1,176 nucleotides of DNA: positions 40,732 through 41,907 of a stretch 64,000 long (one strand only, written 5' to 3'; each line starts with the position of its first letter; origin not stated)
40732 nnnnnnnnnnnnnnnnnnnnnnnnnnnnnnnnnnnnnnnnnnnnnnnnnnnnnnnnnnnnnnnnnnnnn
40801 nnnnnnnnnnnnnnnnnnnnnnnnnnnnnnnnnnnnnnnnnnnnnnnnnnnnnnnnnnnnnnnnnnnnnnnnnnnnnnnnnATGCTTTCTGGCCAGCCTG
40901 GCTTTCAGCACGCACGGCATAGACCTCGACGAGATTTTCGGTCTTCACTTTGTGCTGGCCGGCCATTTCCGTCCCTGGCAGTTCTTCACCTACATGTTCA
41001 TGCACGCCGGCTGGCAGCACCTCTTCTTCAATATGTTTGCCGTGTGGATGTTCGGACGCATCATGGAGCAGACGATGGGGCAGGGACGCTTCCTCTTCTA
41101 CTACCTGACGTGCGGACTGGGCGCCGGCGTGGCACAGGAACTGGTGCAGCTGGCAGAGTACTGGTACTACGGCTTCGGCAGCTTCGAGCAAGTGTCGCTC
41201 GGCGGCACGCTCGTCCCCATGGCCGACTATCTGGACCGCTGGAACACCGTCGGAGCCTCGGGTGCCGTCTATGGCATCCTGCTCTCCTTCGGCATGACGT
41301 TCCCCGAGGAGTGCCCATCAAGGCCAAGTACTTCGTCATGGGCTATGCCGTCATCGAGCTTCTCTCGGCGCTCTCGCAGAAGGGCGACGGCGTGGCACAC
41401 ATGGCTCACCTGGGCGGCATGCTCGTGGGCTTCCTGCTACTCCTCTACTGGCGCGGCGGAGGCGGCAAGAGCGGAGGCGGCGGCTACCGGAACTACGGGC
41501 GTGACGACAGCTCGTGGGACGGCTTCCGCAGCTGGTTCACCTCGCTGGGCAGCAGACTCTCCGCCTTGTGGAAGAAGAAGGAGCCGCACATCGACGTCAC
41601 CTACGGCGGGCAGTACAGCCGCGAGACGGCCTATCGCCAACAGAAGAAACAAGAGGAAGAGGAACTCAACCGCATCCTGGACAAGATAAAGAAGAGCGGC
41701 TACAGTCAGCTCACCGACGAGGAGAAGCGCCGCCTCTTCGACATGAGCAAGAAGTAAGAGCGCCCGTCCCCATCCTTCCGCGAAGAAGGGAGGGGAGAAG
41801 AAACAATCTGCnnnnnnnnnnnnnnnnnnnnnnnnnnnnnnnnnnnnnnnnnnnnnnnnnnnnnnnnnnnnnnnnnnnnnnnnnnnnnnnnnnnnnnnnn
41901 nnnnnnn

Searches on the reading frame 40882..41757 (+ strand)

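Call 11: search_protein_families(library=pfam, proteins=[window:40882-41757:+], max_evalue=0.001)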
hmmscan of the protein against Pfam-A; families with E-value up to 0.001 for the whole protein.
window:40882-41757:+ (291 aa): 2 families
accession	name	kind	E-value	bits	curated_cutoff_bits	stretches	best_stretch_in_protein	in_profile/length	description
PF20216.3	DUF6576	-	4.1e-10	40.1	27.3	1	248-291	4-47/47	Family of unknown function (DUF6576)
PF01694.28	Rhomboid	-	0.00043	20.9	22.6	1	147-189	98-139/143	Rhomboid domain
